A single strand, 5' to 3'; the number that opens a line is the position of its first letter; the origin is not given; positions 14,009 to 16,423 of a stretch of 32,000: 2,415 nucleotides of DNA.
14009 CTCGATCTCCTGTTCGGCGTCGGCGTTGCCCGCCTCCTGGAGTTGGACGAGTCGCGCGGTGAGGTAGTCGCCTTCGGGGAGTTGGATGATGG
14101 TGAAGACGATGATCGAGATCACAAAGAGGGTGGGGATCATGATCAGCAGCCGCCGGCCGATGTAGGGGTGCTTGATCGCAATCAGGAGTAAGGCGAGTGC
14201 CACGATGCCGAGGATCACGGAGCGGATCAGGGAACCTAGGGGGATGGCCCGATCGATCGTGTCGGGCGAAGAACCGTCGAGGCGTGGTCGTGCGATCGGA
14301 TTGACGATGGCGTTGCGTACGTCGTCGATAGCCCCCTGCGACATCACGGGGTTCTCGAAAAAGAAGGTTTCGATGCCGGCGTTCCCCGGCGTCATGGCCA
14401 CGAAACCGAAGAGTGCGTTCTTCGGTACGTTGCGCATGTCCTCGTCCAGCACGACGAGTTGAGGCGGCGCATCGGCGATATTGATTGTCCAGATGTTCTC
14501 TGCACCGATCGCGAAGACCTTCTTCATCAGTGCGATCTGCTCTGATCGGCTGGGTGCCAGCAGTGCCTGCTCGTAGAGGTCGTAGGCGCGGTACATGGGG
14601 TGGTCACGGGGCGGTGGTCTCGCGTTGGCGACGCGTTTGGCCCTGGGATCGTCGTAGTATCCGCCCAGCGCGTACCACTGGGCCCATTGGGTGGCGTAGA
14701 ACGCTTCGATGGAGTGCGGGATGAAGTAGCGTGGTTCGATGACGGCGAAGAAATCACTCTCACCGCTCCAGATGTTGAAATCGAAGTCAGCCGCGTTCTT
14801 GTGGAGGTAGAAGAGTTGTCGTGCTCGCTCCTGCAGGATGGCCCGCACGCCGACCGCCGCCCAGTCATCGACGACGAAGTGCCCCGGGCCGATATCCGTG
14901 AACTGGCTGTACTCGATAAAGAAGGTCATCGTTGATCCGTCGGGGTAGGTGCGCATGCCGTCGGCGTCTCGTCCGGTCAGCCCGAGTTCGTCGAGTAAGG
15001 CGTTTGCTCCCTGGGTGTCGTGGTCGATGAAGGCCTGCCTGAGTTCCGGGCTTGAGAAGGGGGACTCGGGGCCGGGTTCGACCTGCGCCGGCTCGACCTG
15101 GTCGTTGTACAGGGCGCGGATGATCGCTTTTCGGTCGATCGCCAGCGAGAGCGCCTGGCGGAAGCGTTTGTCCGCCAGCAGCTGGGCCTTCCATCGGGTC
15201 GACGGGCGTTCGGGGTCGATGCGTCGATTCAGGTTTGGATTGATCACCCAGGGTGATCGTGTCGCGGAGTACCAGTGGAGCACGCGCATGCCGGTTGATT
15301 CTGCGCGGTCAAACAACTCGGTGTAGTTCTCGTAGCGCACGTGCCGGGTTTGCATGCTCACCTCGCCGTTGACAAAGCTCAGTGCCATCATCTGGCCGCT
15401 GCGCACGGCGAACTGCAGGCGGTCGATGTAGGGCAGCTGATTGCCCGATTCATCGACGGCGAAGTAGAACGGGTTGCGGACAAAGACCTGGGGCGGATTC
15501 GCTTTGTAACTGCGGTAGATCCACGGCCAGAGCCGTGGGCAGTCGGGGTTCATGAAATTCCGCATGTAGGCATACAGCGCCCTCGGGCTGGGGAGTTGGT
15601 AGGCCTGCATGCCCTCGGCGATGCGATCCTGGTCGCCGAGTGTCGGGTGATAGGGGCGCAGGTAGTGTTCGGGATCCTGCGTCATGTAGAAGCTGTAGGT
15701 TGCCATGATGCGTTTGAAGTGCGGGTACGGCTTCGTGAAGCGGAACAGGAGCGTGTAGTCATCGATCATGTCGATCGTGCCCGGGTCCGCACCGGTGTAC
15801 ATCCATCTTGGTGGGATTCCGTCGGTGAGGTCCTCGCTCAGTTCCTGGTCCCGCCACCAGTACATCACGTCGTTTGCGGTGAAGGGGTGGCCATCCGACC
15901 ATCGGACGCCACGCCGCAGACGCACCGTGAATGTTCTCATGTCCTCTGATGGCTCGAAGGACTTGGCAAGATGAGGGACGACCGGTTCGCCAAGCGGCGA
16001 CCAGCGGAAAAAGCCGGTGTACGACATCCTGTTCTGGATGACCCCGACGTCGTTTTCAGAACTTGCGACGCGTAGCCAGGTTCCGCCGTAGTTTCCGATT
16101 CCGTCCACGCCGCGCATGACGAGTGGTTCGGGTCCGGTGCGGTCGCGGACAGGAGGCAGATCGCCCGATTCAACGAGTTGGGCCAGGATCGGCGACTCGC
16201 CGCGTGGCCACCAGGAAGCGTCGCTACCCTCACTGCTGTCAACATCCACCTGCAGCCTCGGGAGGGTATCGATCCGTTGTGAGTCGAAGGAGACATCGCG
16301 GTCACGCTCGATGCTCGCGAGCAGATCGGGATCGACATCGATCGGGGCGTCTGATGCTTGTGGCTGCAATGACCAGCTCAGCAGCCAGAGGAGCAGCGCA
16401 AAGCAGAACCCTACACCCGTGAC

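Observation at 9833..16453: Opp/Dpp-family ABC importer compressed into three genes, with the substrate-binding protein fused to a permease through an extra linker helix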

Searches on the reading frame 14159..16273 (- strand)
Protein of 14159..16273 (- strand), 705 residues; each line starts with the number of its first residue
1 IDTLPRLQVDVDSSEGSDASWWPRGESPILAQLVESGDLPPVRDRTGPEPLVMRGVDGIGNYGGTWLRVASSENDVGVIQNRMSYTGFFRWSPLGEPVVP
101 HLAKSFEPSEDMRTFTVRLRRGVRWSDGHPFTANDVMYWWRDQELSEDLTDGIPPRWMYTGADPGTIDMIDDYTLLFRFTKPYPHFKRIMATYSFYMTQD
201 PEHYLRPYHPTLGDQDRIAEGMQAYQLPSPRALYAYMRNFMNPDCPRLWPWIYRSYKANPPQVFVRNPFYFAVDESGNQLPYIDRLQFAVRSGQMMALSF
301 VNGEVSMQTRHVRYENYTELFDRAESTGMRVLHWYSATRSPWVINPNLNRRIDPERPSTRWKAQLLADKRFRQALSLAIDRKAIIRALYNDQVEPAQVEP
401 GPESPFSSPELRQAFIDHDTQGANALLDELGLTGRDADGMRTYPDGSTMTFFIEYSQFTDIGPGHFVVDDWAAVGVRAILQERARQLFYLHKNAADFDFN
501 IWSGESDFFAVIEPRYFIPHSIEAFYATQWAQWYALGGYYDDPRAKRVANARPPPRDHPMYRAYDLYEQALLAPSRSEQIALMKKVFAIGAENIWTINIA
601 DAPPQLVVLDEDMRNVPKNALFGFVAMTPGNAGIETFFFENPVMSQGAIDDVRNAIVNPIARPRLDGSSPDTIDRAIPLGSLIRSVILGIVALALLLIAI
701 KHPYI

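Call 13: search_solved_structures(query=window:14248-16273:-, max_evalue=0.001, show_alignments=1)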
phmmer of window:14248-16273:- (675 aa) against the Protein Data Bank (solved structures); distinct sequences matched with E-value up to 0.001: 69 (the best 60 are shown).
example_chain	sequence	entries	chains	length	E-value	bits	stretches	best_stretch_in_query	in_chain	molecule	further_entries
5ipw_A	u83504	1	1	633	8.3e-92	311.7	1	25-640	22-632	Oligopeptide ABC transporter, periplasmic oligopeptide-binding protein, putative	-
7ver_A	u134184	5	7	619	2.2e-68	234.3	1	33-639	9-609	SPH1118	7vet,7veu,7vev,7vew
7veq_A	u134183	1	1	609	3.7e-68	233.6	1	33-632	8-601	SPH1118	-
6epy_A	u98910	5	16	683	2.7e-35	125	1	32-619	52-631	Periplasmic alpha-galactoside-binding protein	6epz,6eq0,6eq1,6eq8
4pft_A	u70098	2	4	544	6e-12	47.8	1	84-190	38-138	ABC transporter substrate-binding protein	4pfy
1vr5_A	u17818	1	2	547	6.1e-12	47.8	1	84-190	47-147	oligopeptide ABC transporter, periplasmic oligopeptide-binding protein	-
5yqw_A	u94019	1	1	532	9.6e-12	47.1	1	97-181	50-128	Peptide ABC transporter, periplasmic peptide-binding protein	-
6lzq_A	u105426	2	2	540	1e-11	47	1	97-181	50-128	Peptide ABC transporter, periplasmic peptide-binding protein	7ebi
6lzw_A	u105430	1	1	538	1e-11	47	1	97-181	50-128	Peptide ABC transporter, periplasmic peptide-binding protein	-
6lzv_A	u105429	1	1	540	1e-11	47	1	97-181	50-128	Peptide ABC transporter, periplasmic peptide-binding protein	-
6lzt_A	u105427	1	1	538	1.1e-11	47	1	97-181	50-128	Peptide ABC transporter, periplasmic peptide-binding protein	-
6lzu_A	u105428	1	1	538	1.1e-11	46.9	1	97-181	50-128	Peptide ABC transporter, periplasmic peptide-binding protein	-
7ebm_A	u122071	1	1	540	2.1e-11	46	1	97-181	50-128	Peptide ABC transporter, periplasmic peptide-binding protein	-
5isu_A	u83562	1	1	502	4.3e-11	45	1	91-193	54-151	Lmo0135 protein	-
1zty_A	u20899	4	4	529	7.5e-11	44.2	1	97-181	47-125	Chitin Oligosaccharide Binding Protein | Peptide ABC transporter, periplasmic peptide-binding protein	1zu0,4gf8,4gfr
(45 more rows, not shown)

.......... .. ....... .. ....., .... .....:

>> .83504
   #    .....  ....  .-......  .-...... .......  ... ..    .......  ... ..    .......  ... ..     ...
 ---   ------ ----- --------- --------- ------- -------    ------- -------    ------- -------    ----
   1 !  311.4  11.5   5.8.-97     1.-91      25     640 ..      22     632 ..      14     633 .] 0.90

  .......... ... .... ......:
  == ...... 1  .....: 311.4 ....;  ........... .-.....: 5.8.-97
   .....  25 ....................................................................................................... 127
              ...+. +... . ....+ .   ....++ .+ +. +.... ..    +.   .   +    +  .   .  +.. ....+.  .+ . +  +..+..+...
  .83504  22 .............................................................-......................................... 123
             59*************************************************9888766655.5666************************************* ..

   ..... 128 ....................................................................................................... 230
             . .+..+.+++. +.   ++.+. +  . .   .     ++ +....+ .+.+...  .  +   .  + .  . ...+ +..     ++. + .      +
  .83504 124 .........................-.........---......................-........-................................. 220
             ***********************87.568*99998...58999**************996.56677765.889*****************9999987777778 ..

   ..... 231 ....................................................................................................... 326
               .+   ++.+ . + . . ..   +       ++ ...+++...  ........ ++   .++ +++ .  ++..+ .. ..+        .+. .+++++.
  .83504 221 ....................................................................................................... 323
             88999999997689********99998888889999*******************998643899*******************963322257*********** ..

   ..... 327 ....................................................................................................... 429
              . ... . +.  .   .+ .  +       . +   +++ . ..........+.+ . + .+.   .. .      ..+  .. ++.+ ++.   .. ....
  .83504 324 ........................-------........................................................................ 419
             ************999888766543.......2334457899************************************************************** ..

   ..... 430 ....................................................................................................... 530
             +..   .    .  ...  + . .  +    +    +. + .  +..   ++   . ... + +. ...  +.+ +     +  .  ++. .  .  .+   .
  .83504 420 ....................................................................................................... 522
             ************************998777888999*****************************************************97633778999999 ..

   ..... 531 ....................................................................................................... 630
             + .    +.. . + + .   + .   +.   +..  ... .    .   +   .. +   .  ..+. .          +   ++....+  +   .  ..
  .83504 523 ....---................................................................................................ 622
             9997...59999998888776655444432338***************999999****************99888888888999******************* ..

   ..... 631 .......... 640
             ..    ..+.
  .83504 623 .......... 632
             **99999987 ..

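Call 69: search_protein_representatives(protein=window:14159-16273:-)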
Query: 705 residues. Proteins with E-value up to 0.001 (for the whole library): 11233; up to 1e-10: 3268; up to 1e-30: 1249. The best 150 are listed.
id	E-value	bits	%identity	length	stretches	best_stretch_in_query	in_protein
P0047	3.5e-263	891.6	56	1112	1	3-705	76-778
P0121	8.7e-232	787.8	52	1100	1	3-685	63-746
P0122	1.2e-206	704.7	47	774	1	9-705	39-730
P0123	7.5e-204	695.4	46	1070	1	18-705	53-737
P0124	2.7e-200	683.6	46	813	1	10-705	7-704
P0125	8.9e-192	655.5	49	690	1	2-604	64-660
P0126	1.6e-180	618.3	44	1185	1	15-705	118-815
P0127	2.0e-180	618.0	42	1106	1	3-705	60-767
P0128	3.0e-173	594.2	44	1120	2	18-705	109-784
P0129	7.8e-171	586.3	56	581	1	201-671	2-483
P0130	1.6e-169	581.9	46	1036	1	5-704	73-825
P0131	5.6e-154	530.5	41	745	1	5-656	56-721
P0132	1.0e-139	483.4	44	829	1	7-507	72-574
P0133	3.1e-138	478.5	40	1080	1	26-705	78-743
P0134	1.4e-135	469.7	38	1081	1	17-704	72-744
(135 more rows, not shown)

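Call 71: search_solved_structures(query=window:14248-16273:-, max_evalue=1e-50, show_alignments=3)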
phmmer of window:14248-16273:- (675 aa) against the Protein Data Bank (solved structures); distinct sequences matched with E-value up to 1e-50: 3.
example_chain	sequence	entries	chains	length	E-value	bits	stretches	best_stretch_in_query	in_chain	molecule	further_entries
5ipw_A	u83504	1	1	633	8.3e-92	311.7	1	25-640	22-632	Oligopeptide ABC transporter, periplasmic oligopeptide-binding protein, putative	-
7ver_A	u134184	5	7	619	2.2e-68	234.3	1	33-639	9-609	SPH1118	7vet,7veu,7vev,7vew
7veq_A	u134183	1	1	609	3.7e-68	233.6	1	33-632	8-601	SPH1118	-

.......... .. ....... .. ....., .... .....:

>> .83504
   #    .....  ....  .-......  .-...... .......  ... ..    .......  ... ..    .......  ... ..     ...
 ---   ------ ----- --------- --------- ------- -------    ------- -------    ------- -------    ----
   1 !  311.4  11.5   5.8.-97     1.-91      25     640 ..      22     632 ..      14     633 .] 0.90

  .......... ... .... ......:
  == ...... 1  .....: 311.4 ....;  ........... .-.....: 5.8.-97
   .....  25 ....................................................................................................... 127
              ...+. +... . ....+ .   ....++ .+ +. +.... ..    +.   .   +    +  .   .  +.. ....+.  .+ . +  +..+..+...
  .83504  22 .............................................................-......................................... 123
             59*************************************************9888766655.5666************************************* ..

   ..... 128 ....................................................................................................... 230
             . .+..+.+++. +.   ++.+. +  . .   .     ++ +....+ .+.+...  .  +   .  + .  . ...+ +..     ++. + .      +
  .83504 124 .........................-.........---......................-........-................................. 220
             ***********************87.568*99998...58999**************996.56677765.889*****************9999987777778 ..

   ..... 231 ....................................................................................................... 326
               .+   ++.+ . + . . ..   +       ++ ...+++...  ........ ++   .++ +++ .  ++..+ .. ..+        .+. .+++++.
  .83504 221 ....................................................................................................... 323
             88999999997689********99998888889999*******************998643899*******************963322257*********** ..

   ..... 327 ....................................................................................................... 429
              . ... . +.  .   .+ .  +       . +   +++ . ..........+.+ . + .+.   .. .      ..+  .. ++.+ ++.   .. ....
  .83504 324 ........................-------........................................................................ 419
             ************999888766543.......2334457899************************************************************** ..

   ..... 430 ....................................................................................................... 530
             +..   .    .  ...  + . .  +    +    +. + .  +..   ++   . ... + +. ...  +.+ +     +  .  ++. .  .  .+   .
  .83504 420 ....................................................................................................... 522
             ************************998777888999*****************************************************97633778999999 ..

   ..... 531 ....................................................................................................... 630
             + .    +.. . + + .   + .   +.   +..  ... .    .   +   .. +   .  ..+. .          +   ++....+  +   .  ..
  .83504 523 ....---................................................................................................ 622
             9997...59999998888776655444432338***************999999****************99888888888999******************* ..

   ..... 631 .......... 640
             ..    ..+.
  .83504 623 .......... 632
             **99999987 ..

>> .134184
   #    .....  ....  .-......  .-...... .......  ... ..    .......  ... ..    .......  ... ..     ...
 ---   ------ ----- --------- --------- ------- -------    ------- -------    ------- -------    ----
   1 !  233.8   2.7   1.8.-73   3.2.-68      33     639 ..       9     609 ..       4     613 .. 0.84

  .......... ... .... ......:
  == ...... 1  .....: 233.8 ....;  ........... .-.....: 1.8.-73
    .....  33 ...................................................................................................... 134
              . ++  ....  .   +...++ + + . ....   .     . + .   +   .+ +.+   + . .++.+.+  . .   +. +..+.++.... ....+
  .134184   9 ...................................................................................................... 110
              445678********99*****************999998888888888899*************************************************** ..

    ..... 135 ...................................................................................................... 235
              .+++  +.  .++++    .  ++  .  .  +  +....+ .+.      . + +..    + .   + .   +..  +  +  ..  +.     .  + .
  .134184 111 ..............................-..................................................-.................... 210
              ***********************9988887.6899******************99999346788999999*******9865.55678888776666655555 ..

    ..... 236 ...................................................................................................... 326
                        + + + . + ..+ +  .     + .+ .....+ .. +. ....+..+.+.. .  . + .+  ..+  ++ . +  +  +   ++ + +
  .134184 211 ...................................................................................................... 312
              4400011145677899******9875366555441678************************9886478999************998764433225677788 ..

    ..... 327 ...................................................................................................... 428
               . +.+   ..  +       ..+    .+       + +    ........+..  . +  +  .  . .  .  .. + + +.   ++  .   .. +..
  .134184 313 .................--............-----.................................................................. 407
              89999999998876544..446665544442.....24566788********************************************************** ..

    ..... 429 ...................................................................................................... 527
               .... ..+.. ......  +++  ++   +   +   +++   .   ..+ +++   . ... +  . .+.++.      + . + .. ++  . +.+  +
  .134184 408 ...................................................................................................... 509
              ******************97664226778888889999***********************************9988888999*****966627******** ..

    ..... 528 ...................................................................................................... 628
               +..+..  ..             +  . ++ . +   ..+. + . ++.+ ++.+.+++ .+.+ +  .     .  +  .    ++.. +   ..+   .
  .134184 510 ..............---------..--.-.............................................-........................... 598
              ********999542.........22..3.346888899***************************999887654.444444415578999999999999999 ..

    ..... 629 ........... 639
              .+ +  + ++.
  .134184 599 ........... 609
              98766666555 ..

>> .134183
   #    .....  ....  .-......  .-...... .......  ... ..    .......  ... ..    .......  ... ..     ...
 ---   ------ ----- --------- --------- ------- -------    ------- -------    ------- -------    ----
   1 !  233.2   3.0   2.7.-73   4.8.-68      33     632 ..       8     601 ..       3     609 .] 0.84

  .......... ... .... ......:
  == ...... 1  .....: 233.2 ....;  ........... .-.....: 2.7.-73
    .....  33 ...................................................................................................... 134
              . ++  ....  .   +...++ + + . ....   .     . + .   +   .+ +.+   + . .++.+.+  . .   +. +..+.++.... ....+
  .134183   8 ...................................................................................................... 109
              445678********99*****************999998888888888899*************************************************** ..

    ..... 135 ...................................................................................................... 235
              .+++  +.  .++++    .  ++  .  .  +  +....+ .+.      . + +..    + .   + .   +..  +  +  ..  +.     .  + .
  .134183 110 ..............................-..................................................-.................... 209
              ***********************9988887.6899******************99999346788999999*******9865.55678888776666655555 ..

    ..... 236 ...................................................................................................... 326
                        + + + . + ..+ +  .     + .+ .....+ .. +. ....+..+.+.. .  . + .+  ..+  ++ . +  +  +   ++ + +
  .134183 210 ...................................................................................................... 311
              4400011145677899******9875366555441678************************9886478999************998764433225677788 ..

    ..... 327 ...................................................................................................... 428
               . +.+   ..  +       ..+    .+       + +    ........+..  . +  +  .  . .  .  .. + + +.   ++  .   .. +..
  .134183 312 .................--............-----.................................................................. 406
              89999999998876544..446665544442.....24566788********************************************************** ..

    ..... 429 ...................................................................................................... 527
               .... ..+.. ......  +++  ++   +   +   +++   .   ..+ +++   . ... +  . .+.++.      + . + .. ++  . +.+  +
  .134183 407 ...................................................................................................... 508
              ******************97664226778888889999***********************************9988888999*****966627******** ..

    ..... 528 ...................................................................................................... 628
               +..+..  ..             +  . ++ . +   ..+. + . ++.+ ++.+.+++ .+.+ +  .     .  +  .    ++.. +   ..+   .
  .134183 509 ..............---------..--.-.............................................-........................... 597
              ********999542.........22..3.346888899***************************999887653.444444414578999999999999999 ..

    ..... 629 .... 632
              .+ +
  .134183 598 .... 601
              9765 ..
